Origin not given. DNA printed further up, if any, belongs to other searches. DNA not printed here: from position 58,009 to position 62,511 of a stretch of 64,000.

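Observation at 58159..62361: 1400-aa FlgE: a hook protein carrying an insertion of roughly 1000 residues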

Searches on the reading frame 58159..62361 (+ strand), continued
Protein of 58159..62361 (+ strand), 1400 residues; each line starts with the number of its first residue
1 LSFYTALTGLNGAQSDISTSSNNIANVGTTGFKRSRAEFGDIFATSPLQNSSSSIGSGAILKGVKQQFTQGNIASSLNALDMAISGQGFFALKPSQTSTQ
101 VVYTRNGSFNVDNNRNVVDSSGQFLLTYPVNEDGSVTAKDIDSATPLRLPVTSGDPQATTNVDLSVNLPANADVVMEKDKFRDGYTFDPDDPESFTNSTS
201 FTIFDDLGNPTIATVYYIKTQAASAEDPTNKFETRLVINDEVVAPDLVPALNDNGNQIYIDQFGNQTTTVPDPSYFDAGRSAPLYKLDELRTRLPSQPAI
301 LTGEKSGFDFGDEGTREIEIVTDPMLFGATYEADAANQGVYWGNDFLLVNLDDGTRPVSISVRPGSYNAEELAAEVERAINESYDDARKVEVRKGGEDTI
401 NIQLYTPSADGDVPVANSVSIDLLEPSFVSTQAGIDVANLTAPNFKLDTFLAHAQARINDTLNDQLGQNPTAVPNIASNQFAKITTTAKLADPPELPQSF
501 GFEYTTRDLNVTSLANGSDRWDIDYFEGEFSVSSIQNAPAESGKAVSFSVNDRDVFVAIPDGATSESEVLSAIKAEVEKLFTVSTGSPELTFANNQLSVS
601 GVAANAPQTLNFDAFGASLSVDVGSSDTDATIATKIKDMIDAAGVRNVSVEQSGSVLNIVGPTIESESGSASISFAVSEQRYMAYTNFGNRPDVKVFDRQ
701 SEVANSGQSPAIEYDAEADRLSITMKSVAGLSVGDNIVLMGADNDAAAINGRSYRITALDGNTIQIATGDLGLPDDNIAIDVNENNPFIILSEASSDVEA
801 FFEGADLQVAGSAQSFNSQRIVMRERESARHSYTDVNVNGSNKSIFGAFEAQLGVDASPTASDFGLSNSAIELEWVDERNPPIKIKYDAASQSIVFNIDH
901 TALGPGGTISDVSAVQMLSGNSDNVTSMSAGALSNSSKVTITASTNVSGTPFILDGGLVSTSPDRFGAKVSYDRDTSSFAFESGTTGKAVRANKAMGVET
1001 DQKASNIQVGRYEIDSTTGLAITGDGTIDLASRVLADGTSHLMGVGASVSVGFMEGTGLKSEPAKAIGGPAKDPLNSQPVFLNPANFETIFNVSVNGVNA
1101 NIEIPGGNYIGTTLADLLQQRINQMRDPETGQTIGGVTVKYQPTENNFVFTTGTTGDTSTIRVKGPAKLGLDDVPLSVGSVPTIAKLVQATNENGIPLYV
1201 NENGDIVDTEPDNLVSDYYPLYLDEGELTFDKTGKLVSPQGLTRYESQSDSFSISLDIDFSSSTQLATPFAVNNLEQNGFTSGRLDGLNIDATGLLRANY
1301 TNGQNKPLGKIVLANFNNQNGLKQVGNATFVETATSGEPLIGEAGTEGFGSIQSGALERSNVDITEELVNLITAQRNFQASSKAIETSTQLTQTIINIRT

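Call 26: find_related_loci(query=A1, collection=genome_contigs, flank=6000)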
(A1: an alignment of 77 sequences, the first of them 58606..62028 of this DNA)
Query A1 (1141 aa) in genome_contigs; peptide patterns used: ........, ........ (x = any residue, [..] = any of these).
423 stretches matched a pattern; 317 encode a relative of the query (tblastn E <= 1e-3); the best 80 are kept; 80 distinct loci.
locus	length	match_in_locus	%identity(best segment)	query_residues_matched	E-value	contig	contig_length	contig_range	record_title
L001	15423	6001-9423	87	1-1141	0e+0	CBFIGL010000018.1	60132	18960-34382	MAG: Planktotalea sp. isolate Co_bin_802_indstr genome assembly, contig: Co_bin_802_indstr_c19, whole genome shotgun seq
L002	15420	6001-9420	75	1-1141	0e+0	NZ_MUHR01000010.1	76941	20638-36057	Planktotalea arctica strain IMCC9565 9565_1_(paired)_trimmed_(paired)_contig_10, whole genome shotgun sequence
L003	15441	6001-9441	73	1-1141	0e+0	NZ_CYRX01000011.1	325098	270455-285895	Thalassobacter stenotrophicus strain CECT 5294, whole genome shotgun sequence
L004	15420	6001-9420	92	1-1141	0e+0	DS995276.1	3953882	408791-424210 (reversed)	Rhodobacteraceae bacterium HTCC2083 scf_1106200183017 genomic scaffold, whole genome shotgun sequence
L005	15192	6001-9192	58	1-1141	0e+0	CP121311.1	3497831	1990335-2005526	MAG: Roseovarius sp. isolate NCC532_bact_2928 chromosome, complete genome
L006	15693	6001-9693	40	1-1141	0e+0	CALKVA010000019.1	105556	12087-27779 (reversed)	MAG: uncultured Alphaproteobacteria bacterium isolate S1_Bin_MAXBIN__136_1 genome assembly, contig: c_000002116814, whol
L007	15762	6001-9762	64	1-1141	0e+0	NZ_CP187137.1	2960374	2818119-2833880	Yoonia sp. TsM2_T14_4 chromosome, complete genome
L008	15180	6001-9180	57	1-1141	0e+0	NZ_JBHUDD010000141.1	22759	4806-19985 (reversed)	Lacimonas salitolerans strain CGMCC 1.12477 GCM70020387_31, whole genome shotgun sequence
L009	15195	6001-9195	58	1-1141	0e+0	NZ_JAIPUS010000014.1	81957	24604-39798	MAG: Marivita sp. isolate SBSPR1 Contig_8_clean_ext_0, whole genome shotgun sequence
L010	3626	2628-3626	78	1-333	9e-175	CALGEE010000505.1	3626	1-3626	MAG TPA_asm: uncultured Sphingomonadales bacterium isolate ERR2206763_bin.4_CONCOCT_v1.1_MAG genome assembly, contig: ER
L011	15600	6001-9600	56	1-1141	0e+0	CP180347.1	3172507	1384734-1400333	MAG: Rhodobacterales bacterium isolate contig_10004 chromosome, complete genome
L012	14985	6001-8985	48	1-1141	8e-158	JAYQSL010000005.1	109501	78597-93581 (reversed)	MAG: Rhodospirillaceae bacterium isolate SD3109_NP_metabta_bins_sspec.tsv.265 contig_15705_pilon, whole genome shotgun s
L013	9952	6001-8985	47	1-1141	1e-155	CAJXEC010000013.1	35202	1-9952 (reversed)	MAG TPA_asm: uncultured Rhodospirillaceae bacterium isolate ERR599138_bin.95_MetaBAT_v2.12.1_MAG genome assembly, contig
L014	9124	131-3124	43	1-1141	4e-148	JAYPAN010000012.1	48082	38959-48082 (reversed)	MAG: Rhodobiaceae bacterium isolate 139582_S183_rosella_bins.tsv.081 NODE_476_length_48082_cov_26.079580, whole genome s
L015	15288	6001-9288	42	1-1141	2e-146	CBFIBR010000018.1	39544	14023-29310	MAG: Candidatus Puniceispirillales bacterium isolate Co_bin_53_indstr genome assembly, contig: Co_bin_53_indstr_c18, who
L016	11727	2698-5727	43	1-1141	1e-144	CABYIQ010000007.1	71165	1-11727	MAG: uncultured SAR116 cluster alpha proteobacterium isolate AG-894-E05 genome assembly, contig: AG-894-E05_NODE_7, whol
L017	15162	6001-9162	67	1-1141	9e-167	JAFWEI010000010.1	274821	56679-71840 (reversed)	MAG: Loktanella sp. isolate RGIG5662 Sheep_Duodenum-4__c609, whole genome shotgun sequence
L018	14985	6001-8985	44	1-1141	3e-141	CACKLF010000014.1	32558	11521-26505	MAG: uncultured Alphaproteobacteria bacterium isolate AG-453-O22 genome assembly, contig: AG-453-O22_NODE_14, whole geno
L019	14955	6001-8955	44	1-1141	1e-139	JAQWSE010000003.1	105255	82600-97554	MAG: Paracoccaceae bacterium isolate cluster2_bin.51 k141_3209253, whole genome shotgun sequence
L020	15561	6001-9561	52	1-1141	1e-137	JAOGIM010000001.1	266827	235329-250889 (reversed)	Paracoccaceae bacterium isolate AH-224-B08 AH-224-B08_NODE_1, whole genome shotgun sequence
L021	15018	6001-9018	41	1-1141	4e-136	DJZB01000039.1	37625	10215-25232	MAG TPA_asm: Rhodobiaceae bacterium UBA6963 UBA6963_contig_38142, whole genome shotgun sequence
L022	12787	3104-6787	50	1-1141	9e-135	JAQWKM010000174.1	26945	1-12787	MAG: Paracoccaceae bacterium isolate cluster2_bin.10 k141_4944948, whole genome shotgun sequence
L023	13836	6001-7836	45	532-1141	3e-134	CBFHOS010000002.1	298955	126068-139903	MAG: Candidatus Puniceispirillaceae bacterium isolate AGTU_79_bin_5_strict genome assembly, contig: AGTU_79_bin_5_strict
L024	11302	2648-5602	43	1-1141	2e-133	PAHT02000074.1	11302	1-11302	MAG: Rhodobacteraceae bacterium isolate NAT185 MHASMcontig_168096, whole genome shotgun sequence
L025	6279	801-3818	41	1-1141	3e-133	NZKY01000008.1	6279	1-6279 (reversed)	MAG: Opitutia bacterium isolate IN48 33974, whole genome shotgun sequence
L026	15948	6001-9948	43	1-1141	4e-132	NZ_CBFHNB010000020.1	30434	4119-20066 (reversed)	MAG: Candidatus Puniceispirillum sp. isolate Co_bin_104_indper Co_bin_104_indper_c20, whole genome shotgun sequence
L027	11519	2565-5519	43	1-1141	5e-132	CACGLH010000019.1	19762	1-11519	uncultured Alphaproteobacteria bacterium isolate AG-910-B21 genome assembly, contig: AG-910-B21_NODE_19, whole genome sh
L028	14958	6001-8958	42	1-1141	7e-131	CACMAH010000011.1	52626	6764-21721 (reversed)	MAG: uncultured Alphaproteobacteria bacterium isolate AG-891-A21 genome assembly, contig: AG-891-A21_NODE_11, whole geno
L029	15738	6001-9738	43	1-1141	5e-130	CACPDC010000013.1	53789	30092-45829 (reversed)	MAG: uncultured SAR116 cluster alpha proteobacterium isolate AH-326-N16 genome assembly, contig: AH-326-N16_NODE_13, who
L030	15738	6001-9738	43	1-1141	6e-130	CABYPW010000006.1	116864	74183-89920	MAG: uncultured SAR116 cluster alpha proteobacterium isolate AG-894-M09 genome assembly, contig: AG-894-M09_NODE_6, whol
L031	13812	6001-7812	44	532-1141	6e-130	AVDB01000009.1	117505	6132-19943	Rhodobacteraceae bacterium HIMB11 HIMB11_contig3.9, whole genome shotgun sequence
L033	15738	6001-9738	43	1-1141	3e-129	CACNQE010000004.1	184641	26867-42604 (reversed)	MAG: uncultured SAR116 cluster alpha proteobacterium isolate AG-893-K07 genome assembly, contig: AG-893-K07_NODE_4, whol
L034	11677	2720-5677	44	1-1141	2e-128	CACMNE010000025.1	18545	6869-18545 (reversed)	MAG: uncultured Alphaproteobacteria bacterium isolate AG-919-D04 genome assembly, contig: AG-919-D04_NODE_25, whole geno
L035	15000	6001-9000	42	1-1141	2e-127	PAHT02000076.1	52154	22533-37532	MAG: Rhodobacteraceae bacterium isolate NAT185 9423, whole genome shotgun sequence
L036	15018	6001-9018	42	1-1141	6e-127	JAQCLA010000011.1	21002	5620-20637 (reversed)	MAG: Proteobacteria bacterium isolate casp40-mb.90 NODE_6038_length_21002_cov_0.111563, whole genome shotgun sequence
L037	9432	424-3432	44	1-1141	2e-126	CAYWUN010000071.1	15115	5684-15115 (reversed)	MAG TPA_asm: uncultured Aestuarium sp. isolate SRP249901_co1_178 genome assembly, contig: NODE_3542_length_15115_cov_8.9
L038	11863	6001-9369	54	1-1141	6e-126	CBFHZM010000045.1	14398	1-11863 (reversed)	MAG: Alphaproteobacteria bacterium isolate Co_bin_176_permissive genome assembly, contig: Co_bin_176_permissive_c45, who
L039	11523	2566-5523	42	1-1141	2e-125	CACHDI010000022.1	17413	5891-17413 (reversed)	uncultured Alphaproteobacteria bacterium isolate AG-911-F16 genome assembly, contig: AG-911-F16_NODE_22, whole genome sh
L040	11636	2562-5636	40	1-1141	2e-125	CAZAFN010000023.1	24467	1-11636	MAG TPA_asm: uncultured Alphaproteobacteria bacterium isolate SRP077602_co3_226 genome assembly, contig: NODE_2409_lengt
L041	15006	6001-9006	39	1-1141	9e-125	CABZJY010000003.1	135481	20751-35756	MAG: uncultured Alphaproteobacteria bacterium isolate AG-896-A16 genome assembly, contig: AG-896-A16_NODE_3, whole genom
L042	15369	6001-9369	54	1-1141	1e-125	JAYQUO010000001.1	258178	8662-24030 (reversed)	MAG: Rhodobiaceae bacterium isolate SD9011_COM_metabat_bins_sens.tsv.044 NODE_5_length_258178_cov_12.441828, whole genom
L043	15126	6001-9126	39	1-1141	3e-124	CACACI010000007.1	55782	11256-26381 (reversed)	uncultured Alphaproteobacteria bacterium isolate AG-343-F10 genome assembly, contig: AG-343-F10_NODE_7, whole genome sho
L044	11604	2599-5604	41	1-1141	3e-124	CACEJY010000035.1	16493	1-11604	uncultured SAR116 cluster alpha proteobacterium isolate AG-390-P06 genome assembly, contig: AG-390-P06_NODE_35, whole ge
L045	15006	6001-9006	41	1-1141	3e-124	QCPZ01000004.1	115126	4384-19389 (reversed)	SAR116 cluster bacterium AG-447-A06 Ga0172104_104, whole genome shotgun sequence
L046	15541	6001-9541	55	1-1141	9e-124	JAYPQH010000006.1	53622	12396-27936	MAG: Alphaproteobacteria bacterium isolate SD3109_NP_concoct_bins.tsv.235 contig_14189_pilon, whole genome shotgun seque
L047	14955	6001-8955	43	1-1141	1e-123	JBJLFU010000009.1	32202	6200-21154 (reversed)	MAG: Paracoccaceae bacterium isolate LRMED-264 Rhodobacteraceae-LRMED-264-C4191, whole genome shotgun sequence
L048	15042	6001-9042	42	1-1141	3e-123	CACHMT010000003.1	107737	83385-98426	uncultured Alphaproteobacteria bacterium isolate AG-911-I18 genome assembly, contig: AG-911-I18_NODE_3, whole genome sho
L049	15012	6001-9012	42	1-1141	6e-123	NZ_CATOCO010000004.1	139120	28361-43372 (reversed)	MAG: uncultured Planktomarina sp. isolate NSEA_SAMEA5407188_METAG_20160512B7G10 NSEA_20160512B7G10_METAG-scaffold_4, who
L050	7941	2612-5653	41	1-1141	3e-122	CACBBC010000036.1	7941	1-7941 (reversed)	uncultured Alphaproteobacteria bacterium isolate AG-899-C03 genome assembly, contig: AG-899-C03_NODE_36, whole genome sh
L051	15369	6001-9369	53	1-1141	2e-121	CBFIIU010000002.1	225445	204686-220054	MAG: Alphaproteobacteria bacterium isolate Co_bin_754_strict genome assembly, contig: Co_bin_754_strict_c2, whole genome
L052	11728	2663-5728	41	1-1141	3e-121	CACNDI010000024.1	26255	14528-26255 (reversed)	MAG: uncultured Alphaproteobacteria bacterium isolate AG-892-M03 genome assembly, contig: AG-892-M03_NODE_24, whole geno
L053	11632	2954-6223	49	1-1141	3e-121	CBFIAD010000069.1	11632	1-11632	MAG: Candidatus Puniceispirillaceae bacterium isolate Co_bin_285_indstr genome assembly, contig: Co_bin_285_indstr_c69,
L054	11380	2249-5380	38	1-1141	7e-121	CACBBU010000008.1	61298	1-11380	uncultured Alphaproteobacteria bacterium isolate AG-899-D02 genome assembly, contig: AG-899-D02_NODE_8, whole genome sho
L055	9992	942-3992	41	1-1141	7e-121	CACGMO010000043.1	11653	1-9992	uncultured Alphaproteobacteria bacterium isolate AG-422-M03 genome assembly, contig: AG-422-M03_NODE_43, whole genome sh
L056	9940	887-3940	46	1-1141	4e-147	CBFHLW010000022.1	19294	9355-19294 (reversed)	MAG: Alphaproteobacteria bacterium isolate AGTU_284_bin_22_indper genome assembly, contig: AGTU_284_bin_22_indper_c23, w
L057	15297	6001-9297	52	1-1141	4e-120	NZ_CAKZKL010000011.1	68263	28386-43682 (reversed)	MAG: uncultured Lentibacter sp. isolate ERR2094171_bin.5_CONCOCT_v1.1_MAG ERZ650152.351, whole genome shotgun sequence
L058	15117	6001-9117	38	1-1141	3e-119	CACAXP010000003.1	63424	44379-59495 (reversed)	uncultured Alphaproteobacteria bacterium isolate AG-349-G10 genome assembly, contig: AG-349-G10_NODE_3, whole genome sho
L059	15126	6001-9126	37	1-1141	2e-119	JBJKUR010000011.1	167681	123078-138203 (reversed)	MAG: Alphaproteobacteria bacterium isolate LRMED-288 Alphaproteobacteria-LRMED-288-C2, whole genome shotgun sequence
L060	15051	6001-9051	43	1-1141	2e-119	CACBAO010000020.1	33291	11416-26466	uncultured Alphaproteobacteria bacterium isolate AG-349-J18 genome assembly, contig: AG-349-J18_NODE_20, whole genome sh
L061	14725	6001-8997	41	1-1141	3e-118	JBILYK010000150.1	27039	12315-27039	MAG: Paracoccaceae bacterium isolate ME2018-11-08_3300044516_group8_bin71 Rohwer_bin1963_scaffold_854_c1, whole genome s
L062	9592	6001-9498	51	1-1141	5e-118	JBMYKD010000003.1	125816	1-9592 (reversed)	MAG: Candidatus Puniceispirillales bacterium isolate ME_XS_2109_bin_56 ME_XS_2109_bin_56_2, whole genome shotgun sequenc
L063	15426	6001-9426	50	1-1141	1e-117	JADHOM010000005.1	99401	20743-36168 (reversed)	MAG: Alphaproteobacteria bacterium isolate BS307-5m-G7 BS307-5m-C99, whole genome shotgun sequence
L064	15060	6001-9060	43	1-1141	1e-131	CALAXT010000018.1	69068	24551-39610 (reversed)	MAG TPA_asm: uncultured Rhodobacteraceae bacterium isolate ERR2206754_bin.94_CONCOCT_v1.1_MAG genome assembly, contig: E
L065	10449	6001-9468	50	1-1141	2e-117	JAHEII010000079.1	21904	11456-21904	MAG: Alphaproteobacteria bacterium isolate Ww496 NODE_2475_length_21904_cov_3.403296, whole genome shotgun sequence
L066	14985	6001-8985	41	1-1141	2e-116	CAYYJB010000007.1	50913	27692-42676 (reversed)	MAG TPA_asm: uncultured Gemmobacter sp. isolate SRP319275_co3_202 genome assembly, contig: NODE_858_length_50913_cov_23.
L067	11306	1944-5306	50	1-1141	3e-116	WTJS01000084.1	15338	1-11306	MAG: Alphaproteobacteria bacterium isolate PL36330bin_25 NODE_1473_length_15338_cov_7.824118, whole genome shotgun seque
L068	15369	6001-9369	50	1-1141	2e-116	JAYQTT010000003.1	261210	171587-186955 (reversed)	MAG: Alphaproteobacteria bacterium isolate SD3109_NP_metabat_bins_2.tsv.213 contig_19494_pilon, whole genome shotgun seq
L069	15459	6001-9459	47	1-1141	5e-116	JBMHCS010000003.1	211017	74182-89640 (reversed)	MAG: Candidatus Puniceispirillaceae bacterium isolate xHP1_bin.446 c_000000000003, whole genome shotgun sequence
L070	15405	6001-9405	49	1-1141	3e-115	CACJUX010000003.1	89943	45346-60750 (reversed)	MAG: uncultured SAR116 cluster alpha proteobacterium isolate AG-916-C06 genome assembly, contig: AG-916-C06_NODE_3, whol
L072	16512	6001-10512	59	1-1141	1e-114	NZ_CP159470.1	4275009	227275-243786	Seohaeicola saemankumensis strain ac14 chromosome, complete genome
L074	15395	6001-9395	48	1-1141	4e-114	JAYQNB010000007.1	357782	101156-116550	MAG: Alphaproteobacteria bacterium isolate SD4486_NP_metabat_bins_2.tsv.118 contig_7597_pilon, whole genome shotgun sequ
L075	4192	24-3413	58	1-1141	4e-116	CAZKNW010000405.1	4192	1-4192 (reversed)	MAG TPA_asm: uncultured Verrucomicrobiota bacterium isolate SRP134809_co1_238 genome assembly, contig: NODE_43129_length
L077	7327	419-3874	58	1-1141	5e-114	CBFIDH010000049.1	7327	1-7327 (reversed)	MAG: Candidatus Puniceispirillales bacterium isolate Co_bin_449_indper genome assembly, contig: Co_bin_449_indper_c55, w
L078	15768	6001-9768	59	1-1141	1e-114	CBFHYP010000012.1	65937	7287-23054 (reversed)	MAG: Candidatus Puniceispirillaceae bacterium isolate Co_bin_488_indstr genome assembly, contig: Co_bin_488_indstr_c12,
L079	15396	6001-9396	50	1-1141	2e-116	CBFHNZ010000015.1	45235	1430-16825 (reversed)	MAG: Candidatus Puniceispirillaceae bacterium isolate Co_bin_12_indstr genome assembly, contig: Co_bin_12_indstr_c15, wh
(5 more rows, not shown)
